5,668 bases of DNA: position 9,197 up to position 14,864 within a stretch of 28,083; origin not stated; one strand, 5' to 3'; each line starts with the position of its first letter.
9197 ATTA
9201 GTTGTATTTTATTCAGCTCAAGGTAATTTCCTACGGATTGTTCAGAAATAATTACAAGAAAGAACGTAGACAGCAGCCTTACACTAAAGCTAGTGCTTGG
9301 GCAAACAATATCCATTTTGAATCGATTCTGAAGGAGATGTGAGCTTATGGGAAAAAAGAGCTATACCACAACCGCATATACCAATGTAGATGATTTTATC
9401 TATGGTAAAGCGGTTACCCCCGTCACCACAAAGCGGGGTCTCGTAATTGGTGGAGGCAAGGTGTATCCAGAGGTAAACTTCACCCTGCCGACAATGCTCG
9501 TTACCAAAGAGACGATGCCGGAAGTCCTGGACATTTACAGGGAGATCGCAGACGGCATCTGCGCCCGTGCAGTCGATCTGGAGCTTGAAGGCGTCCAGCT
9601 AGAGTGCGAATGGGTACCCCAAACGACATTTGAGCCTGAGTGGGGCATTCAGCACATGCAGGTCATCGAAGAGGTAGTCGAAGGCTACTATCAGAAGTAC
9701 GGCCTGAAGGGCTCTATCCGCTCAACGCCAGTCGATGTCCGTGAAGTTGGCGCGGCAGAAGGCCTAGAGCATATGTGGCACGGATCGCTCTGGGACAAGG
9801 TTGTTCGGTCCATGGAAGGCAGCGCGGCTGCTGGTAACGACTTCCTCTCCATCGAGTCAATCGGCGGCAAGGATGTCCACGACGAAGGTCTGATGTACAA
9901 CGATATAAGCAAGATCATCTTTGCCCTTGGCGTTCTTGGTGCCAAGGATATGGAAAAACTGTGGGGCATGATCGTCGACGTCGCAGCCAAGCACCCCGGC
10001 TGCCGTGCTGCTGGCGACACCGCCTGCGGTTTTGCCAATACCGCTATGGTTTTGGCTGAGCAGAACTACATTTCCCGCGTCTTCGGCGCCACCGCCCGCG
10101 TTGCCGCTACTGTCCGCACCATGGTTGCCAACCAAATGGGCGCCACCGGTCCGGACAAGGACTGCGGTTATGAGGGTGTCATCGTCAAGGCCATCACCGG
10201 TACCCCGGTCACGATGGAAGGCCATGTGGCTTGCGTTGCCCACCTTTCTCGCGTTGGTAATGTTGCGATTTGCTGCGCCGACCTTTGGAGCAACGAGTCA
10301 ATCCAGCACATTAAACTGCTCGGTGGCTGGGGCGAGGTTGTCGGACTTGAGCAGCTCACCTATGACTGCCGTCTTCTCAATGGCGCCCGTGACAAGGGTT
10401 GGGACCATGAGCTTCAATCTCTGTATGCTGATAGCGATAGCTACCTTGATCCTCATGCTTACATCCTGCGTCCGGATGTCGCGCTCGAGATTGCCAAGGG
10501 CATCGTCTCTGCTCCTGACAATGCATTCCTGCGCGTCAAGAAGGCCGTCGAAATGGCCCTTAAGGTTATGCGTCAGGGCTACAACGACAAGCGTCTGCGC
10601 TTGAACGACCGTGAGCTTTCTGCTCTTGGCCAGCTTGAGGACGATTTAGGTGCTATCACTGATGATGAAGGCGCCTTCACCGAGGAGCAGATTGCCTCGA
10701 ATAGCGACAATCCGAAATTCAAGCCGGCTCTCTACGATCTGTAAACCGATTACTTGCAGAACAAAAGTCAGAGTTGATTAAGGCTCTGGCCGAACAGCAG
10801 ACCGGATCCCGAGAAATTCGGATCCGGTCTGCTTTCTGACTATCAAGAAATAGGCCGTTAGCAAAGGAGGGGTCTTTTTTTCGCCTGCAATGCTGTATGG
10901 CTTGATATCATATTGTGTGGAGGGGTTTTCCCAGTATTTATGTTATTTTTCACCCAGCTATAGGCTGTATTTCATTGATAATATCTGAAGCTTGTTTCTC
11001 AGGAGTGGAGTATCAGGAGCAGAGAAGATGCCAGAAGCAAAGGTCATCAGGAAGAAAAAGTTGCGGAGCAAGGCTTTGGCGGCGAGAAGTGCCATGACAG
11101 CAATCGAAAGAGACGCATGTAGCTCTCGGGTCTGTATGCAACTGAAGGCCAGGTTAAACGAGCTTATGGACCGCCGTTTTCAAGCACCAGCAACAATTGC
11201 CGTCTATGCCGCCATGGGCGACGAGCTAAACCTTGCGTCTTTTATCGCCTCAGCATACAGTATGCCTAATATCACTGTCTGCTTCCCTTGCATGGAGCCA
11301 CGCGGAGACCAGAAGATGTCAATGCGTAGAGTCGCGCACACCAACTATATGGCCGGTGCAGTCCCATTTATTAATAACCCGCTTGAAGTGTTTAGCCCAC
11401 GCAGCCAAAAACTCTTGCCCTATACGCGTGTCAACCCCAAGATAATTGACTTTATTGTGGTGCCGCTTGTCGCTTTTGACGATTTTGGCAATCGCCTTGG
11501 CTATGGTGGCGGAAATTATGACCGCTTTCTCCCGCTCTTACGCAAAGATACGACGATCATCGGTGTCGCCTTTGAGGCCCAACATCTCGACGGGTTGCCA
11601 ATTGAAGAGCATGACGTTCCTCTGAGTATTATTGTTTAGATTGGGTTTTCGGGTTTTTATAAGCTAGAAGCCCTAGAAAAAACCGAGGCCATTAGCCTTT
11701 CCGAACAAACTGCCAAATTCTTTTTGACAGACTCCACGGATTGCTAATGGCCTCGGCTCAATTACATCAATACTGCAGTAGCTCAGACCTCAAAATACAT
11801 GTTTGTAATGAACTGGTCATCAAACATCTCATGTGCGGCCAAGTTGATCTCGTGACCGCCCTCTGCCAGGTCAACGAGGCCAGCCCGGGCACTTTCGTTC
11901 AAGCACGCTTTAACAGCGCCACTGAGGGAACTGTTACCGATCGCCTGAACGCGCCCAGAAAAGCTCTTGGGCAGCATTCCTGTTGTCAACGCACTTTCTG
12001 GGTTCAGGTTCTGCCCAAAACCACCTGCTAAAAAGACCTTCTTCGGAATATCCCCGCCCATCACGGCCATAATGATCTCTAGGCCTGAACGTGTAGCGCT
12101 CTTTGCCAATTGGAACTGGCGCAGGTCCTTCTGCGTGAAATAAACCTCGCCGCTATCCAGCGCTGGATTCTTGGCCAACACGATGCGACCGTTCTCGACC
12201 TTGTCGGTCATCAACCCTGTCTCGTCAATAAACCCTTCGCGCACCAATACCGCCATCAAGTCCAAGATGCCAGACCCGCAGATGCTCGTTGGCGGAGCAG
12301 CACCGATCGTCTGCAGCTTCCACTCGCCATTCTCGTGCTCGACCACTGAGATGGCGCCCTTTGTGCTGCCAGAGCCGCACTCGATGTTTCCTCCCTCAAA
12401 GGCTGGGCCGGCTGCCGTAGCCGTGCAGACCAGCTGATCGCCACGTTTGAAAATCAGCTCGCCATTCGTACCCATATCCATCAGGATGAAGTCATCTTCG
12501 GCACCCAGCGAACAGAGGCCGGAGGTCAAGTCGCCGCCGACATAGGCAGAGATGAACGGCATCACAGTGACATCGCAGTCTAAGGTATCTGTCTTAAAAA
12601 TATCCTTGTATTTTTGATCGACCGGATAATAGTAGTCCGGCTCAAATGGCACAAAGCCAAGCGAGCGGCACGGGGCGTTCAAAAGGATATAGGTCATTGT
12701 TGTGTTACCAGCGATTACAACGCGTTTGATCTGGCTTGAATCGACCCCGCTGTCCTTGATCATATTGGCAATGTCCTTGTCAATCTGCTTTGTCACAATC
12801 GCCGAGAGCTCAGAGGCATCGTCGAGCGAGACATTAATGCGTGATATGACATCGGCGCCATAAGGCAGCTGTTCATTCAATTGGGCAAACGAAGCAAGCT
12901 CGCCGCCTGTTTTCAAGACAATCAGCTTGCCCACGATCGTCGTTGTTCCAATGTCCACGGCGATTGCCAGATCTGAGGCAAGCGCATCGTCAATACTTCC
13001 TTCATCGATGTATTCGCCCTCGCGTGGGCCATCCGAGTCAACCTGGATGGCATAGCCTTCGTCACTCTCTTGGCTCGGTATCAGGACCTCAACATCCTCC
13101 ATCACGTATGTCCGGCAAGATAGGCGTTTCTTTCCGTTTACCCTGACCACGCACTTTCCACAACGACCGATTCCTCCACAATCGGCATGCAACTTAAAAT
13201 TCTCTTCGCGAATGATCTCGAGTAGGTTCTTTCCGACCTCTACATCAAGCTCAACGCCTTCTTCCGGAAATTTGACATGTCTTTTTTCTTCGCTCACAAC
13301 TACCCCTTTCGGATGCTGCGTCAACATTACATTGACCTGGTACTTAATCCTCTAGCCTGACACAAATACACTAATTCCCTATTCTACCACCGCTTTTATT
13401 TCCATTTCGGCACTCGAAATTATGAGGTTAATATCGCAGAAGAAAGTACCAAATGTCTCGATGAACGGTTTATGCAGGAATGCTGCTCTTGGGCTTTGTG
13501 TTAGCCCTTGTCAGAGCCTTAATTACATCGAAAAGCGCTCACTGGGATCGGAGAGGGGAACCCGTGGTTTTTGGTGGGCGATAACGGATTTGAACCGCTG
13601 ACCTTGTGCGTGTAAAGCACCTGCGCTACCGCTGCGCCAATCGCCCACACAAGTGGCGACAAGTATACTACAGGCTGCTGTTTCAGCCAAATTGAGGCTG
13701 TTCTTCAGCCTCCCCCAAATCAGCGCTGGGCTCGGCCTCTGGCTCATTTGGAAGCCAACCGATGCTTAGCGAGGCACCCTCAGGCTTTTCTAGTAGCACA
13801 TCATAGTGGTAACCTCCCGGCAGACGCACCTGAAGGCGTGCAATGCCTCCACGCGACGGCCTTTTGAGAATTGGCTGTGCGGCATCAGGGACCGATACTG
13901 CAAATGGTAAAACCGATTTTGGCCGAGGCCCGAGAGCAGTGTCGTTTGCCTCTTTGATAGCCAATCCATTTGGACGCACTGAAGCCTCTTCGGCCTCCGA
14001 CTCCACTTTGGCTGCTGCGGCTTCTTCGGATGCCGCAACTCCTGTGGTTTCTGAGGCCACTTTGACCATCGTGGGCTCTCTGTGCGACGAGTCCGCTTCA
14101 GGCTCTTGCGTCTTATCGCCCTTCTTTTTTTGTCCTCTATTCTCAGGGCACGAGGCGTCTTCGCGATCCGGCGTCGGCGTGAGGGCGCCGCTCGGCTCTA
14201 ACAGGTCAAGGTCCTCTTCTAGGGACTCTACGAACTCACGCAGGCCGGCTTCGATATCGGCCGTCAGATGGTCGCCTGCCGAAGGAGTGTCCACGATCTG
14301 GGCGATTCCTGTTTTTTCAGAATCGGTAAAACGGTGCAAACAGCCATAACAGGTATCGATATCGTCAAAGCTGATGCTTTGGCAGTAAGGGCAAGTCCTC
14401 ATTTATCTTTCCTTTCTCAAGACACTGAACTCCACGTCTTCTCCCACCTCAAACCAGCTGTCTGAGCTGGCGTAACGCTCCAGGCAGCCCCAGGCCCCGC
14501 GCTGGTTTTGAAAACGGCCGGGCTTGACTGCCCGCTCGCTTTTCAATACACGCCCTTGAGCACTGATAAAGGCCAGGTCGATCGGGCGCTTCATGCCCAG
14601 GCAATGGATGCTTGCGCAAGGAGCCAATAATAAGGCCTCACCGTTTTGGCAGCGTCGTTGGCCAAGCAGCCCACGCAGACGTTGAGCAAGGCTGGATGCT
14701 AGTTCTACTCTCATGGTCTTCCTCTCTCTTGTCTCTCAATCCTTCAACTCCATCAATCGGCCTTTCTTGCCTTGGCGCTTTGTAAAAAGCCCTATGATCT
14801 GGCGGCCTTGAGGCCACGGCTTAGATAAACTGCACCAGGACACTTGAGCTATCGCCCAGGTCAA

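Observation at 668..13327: Anaerobic methanol-to-formate module (MtaB + reverse methyl-THF branch + formate channel) in a Coriobacteriia-like host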

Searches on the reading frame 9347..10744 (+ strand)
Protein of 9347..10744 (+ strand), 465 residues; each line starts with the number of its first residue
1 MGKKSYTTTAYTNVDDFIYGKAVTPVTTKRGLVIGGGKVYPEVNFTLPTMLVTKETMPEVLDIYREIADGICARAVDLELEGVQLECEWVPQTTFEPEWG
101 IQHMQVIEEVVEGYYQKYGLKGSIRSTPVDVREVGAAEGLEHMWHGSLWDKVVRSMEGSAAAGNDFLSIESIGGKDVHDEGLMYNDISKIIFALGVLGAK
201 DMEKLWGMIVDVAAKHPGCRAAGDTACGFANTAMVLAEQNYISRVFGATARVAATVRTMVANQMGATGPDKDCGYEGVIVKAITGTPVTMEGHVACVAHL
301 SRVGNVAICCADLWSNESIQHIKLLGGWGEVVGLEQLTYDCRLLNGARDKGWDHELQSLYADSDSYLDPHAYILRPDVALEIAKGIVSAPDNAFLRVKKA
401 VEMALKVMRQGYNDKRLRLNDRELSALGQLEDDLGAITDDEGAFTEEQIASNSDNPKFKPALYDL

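Call 3: search_protein_families(library=pfam, proteins=[window:9347-10744:+])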
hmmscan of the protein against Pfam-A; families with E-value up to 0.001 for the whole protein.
window:9347-10744:+ (465 aa): 1 family
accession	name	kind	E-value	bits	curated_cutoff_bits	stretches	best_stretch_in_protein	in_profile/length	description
PF12176.13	MtaB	-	3.6e-155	517.7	25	1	4-464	2-460/460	Methanol-cobalamin methyltransferase B subunit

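Call 4: search_protein_families(library=ncbifam, proteins=[window:9347-10744:+])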
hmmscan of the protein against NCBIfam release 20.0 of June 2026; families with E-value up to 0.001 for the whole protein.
window:9347-10744:+ (465 aa): 1 family
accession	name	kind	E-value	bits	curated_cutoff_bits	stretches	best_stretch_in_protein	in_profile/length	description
NF040651.2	MtaB_Meth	equivalog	2.3e-126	422.2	720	1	4-465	2-460/460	methanol--corrinoid protein co-methyltransferase MtaB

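Call 23: find_related_loci(query=window:9347-10744:+, collection=genome_contigs, flank=10000)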
Query window:9347-10744:+ (465 aa) in genome_contigs; peptide patterns used: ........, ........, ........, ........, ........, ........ (x = any residue, [..] = any of these).
15 stretches matched a pattern; 2 encode a relative of the query (tblastn E <= 1e-3); 2 distinct loci.
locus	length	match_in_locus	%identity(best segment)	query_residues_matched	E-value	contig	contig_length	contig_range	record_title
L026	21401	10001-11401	81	1-465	0e+0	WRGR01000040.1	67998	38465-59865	MAG: Actinomycetes bacterium isolate Nc150P4bin21 JGI20171J29575_12612826, whole genome shotgun sequence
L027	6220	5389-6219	74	1-280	2e-137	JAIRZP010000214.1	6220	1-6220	MAG: Coriobacteriales bacterium isolate Gx481_bin10 k119_1546645, whole genome shotgun sequence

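Call 42: search_solved_structures(query=window:9347-10744:+, show_alignments=1)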
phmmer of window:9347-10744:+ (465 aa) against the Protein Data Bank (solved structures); distinct sequences matched with E-value up to 0.001: 1.
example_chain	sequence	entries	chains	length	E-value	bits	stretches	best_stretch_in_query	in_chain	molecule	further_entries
2i2x_A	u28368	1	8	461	9.1e-82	278.2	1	1-463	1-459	Methyltransferase 1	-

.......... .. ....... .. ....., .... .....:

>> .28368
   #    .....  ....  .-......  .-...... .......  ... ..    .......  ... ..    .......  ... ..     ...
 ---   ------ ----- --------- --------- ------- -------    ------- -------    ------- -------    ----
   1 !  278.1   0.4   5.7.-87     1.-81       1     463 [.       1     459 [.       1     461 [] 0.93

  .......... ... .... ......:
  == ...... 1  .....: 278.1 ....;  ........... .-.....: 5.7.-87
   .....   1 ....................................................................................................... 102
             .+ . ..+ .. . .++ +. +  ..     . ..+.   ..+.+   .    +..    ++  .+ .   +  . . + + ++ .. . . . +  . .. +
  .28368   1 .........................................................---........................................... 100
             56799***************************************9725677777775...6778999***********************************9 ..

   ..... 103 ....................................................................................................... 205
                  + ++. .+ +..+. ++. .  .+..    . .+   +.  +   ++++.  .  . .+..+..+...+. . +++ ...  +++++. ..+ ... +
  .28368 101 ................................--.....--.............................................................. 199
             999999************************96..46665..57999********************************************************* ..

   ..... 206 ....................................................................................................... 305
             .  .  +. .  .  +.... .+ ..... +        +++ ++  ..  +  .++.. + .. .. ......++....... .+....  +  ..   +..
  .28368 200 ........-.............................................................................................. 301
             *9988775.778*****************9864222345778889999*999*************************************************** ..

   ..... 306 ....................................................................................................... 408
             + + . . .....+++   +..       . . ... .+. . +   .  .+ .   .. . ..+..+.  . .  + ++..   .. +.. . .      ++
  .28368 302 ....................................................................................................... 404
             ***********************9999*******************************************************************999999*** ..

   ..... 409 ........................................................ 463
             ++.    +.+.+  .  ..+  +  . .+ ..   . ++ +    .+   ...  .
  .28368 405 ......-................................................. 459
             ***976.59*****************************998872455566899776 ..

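Call 44: find_homologous_proteins(query=window:9347-10744:+, max_evalue=1e-30)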
Query window:9347-10744:+ (465 aa): 4862 proteins with E <= 1e-30 among 8000 candidates; the best 120 are listed.
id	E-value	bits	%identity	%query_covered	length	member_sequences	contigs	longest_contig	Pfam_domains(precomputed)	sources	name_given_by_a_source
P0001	0.0e+0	1066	100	100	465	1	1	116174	PF12176.14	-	-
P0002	5.8e-275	930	87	100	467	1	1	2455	PF12176.14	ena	-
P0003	4.4e-265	897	83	100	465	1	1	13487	PF12176.14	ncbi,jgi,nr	ncbi:MAG: hypothetical protein LBH87_02845 [Coriobacteriales bacterium]|jgi:methanol--5-hydroxybenzi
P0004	9.5e-254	860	81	100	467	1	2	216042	PF12176.14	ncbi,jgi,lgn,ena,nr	ncbi:MAG: methanol--corrinoid methyltransferase [Actinomycetia bacterium]|nr:methanol--corrinoid met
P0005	1.7e-252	856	81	100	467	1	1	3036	PF12176.14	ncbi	-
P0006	1.7e-224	764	73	100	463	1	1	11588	PF12176.14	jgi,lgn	jgi:methanol--5-hydroxybenzimidazolylcobamide Co-methyltransferase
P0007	1.0e-214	731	70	100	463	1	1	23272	PF12176.14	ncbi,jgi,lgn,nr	ncbi:MAG: hypothetical protein LBD25_03345 [Coriobacteriales bacterium]|jgi:methanol--5-hydroxybenzi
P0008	1.2e-184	632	60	100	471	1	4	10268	PF12176.14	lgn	-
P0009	9.5e-183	626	61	100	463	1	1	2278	PF12176.14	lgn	-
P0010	1.3e-182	626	61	100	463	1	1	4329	PF12176.14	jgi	jgi:methanol--5-hydroxybenzimidazolylcobamide Co-methyltransferase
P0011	1.4e-178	612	59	100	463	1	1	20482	PF12176.14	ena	-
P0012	4.8e-175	601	57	100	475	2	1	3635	PF12176.14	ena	-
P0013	7.5e-161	554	56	100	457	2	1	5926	PF12176.14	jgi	jgi:methanol--5-hydroxybenzimidazolylcobamide Co-methyltransferase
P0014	4.5e-160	551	56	100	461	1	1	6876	PF12176.14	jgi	jgi:methanol---5-hydroxybenzimidazolylcobamide Co-methyltransferase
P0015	4.1e-159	548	56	100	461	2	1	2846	PF12176.14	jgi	-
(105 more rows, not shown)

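Call 45: find_encoding_contigs(protein=P0001, flank=10000, max_places=4)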
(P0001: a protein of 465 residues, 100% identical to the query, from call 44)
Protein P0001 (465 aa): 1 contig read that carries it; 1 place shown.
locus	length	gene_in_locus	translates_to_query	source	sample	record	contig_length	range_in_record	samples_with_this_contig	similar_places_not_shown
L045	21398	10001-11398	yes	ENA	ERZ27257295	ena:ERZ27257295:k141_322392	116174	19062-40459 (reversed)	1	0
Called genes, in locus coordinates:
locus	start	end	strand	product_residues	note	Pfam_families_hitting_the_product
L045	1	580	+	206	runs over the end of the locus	PF02492:cobW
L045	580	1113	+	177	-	-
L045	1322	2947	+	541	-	PF02219:MTHFR, PF12225:DUF5981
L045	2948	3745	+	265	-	PF00809:Pterin_bind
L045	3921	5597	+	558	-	PF01268:FTHFS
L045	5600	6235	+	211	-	PF04961:FTCD_C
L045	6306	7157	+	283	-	PF00763:THF_DHG_CYH, PF02882:THF_DHG_CYH_C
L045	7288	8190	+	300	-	PF01226:Form_Nir_trans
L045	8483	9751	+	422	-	PF00165:HTH_AraC, PF12833:HTH_18, PF00165:HTH_AraC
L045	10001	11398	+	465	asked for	PF12176:MtaB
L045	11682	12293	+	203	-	PF01812:5-FTHF_cyc-lig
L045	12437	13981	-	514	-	PF00111:Fer2 (weak), PF17651:Raco_middle, PF14574:RACo_C_ter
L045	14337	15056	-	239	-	-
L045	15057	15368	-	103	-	PF02643:DUF192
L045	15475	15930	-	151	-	-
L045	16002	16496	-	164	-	-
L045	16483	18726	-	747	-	-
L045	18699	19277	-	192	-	PF07811:TadE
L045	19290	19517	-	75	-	-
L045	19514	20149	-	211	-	-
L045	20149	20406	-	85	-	-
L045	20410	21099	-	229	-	PF00482:T2SSF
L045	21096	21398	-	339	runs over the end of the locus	PF00482:T2SSF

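Call 46: find_encoding_contigs(protein=L045:580-1113:+, flank=10000, max_places=2)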
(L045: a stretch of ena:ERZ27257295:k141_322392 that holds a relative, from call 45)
Protein L045:580-1113:+ (177 aa): 1 contig read that carries it; 1 place shown.
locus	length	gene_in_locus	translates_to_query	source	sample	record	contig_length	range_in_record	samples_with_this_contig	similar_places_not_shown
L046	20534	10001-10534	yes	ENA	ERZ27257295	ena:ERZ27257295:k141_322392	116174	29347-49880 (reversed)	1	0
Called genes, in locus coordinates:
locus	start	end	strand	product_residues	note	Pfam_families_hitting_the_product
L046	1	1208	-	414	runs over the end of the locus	PF00109:ketoacyl-synt, PF02801:Ketoacyl-synt_C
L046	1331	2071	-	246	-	PF00106:adh_short, PF08659:KR, PF13561:adh_short_C2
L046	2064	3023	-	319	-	PF00698:Acyl_transf_1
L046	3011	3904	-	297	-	PF00478:IMPDH (faint), PF03060:NMO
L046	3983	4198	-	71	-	PF00550:PP-binding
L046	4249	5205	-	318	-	PF00195:Chal_sti_synt_N (faint), PF00108:Thiolase_N (weak), PF08545:ACP_syn_III, PF08541:ACP_syn_III_C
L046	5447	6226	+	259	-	PF00005:ABC_tran, PF13304:AAA_21 (weak)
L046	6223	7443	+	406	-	PF12679:ABC2_membrane_2, PF12698:ABC2_membrane_3, PF01061:ABC2_membrane (weak), PF12730:ABC2_membrane_4 (weak)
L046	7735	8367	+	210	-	PF02607:B12-binding_2, PF02310:B12-binding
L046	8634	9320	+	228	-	PF02607:B12-binding_2, PF02310:B12-binding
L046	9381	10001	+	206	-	PF02492:cobW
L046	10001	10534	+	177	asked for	-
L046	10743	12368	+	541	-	PF02219:MTHFR, PF12225:DUF5981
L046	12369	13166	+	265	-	PF00809:Pterin_bind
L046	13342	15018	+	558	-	PF01268:FTHFS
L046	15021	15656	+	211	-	PF04961:FTCD_C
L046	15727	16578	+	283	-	PF00763:THF_DHG_CYH, PF02882:THF_DHG_CYH_C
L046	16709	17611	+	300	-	PF01226:Form_Nir_trans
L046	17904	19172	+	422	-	PF00165:HTH_AraC, PF12833:HTH_18, PF00165:HTH_AraC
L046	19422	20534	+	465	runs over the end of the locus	PF12176:MtaB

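Call 48: search_protein_families(library=pfam, max_evalue=0.05, proteins=[L046:10001-10534:+])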
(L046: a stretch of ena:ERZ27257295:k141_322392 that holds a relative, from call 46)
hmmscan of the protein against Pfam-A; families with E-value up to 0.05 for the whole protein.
L046:10001-10534:+ (177 aa): 3 families
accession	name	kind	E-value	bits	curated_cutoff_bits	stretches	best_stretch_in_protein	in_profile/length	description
PF02535.28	Zip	-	0.00019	21.2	35.1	1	4-86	110-164/323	ZIP Zinc transporter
PF03173.19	CHB_HEX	-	0.023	14.8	25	1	101-136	58-93/160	Putative carbohydrate binding domain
PF17233.7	DUF5308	-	0.025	15.3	30.8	1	17-106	76-161/163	Family of unknown function (DUF5308)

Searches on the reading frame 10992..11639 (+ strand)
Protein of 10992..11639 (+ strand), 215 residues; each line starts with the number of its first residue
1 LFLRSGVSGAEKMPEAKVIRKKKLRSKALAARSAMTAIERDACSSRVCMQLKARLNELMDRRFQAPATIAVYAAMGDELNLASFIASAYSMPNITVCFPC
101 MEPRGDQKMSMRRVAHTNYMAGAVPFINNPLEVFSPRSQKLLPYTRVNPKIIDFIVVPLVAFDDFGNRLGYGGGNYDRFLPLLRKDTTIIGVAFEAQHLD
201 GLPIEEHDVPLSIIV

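Call 3: search_protein_families(library=pfam, proteins=[window:10992-11639:+])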
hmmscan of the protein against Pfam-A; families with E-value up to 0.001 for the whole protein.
window:10992-11639:+ (215 aa): 1 family
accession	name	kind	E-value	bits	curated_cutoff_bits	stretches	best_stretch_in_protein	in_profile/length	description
PF01812.26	5-FTHF_cyc-lig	-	1.4e-30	107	27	1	21-215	1-184/186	5-formyltetrahydrofolate cyclo-ligase family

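Call 4: search_protein_families(library=ncbifam, proteins=[window:10992-11639:+])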
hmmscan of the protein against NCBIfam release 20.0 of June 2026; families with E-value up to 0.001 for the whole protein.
window:10992-11639:+ (215 aa): 2 families
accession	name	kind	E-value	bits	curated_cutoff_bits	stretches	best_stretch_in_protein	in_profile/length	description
TIGR02727.1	MTHFS_bact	equivalog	1.3e-33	116.4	84.9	1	21-215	1-180/182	5-formyltetrahydrofolate cyclo-ligase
NF007661.0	PRK10333.1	equivalog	6.5e-15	55.4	343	1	67-215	51-190/198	5-formyltetrahydrofolate cyclo-ligase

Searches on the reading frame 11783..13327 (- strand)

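Call 3: search_protein_families(library=pfam, proteins=[window:11783-13327:-])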
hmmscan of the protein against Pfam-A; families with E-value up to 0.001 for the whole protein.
window:11783-13327:- (514 aa): 4 families
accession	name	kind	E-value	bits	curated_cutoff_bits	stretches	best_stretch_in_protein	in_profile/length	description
PF14574.11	RACo_C_ter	-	2.7e-63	213.9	27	1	281-512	4-249/261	C-terminal domain of RACo the ASKHA domain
PF17651.6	Raco_middle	-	3.3e-41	141.1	26.8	1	120-274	1-158/163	RACo middle region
PF00111.32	Fer2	-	2.9e-07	30.8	21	1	23-75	6-76/77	2Fe-2S iron-sulfur cluster binding domain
PF13085.11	Fer2_3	-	0.00019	21.8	27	1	41-77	43-78/107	2Fe-2S iron-sulfur cluster binding domain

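Call 4: search_protein_families(library=ncbifam, proteins=[window:11783-13327:-])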
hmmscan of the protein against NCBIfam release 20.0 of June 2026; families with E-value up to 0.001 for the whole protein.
window:11783-13327:- (514 aa): 7 families
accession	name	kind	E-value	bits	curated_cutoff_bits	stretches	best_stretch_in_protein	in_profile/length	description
NF040756.1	corr_regen_AcsV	exception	6.5e-87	292.4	800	2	120-510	210-621/632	corrinoid activation/regeneration protein AcsV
TIGR04270.1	Rama_corrin_act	subfamily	1.4e-31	109.5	500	1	121-510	2-414/534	methylamine methyltransferase corrinoid protein reductive activase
TIGR01941.1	nqrF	equivalog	9.5e-05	21.5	295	1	18-64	34-81/405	NADH:ubiquinone reductase (Na(+)-transporting) subunit F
NF004898.0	PRK06259.1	equivalog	0.00011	21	385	1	35-80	34-81/488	fumarate reductase (CoM/CoB) subunit TfrB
TIGR02007.1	fdx_isc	equivalog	0.00019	21.5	132.1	0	17-63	8-54/110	ISC system 2Fe-2S type ferredoxin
TIGR03198.1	pucE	equivalog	0.00027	20.4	254.3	1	25-74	11-63/151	xanthine dehydrogenase subunit E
NF009226.0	PRK12576.1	equivalog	0.00085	18.7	344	0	47-78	57-87/317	succinate dehydrogenase/fumarate reductase iron-sulfur subunit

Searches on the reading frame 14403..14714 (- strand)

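Call 5: search_protein_families(library=pfam, proteins=[window:14403-14714:-])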
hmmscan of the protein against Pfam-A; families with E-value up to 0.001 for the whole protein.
window:14403-14714:- (103 aa): 1 family
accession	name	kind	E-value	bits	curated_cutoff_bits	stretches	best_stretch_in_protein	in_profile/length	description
PF02643.20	DUF192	-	1e-10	42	27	1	2-67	2-71/96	Uncharacterized ACR, COG1430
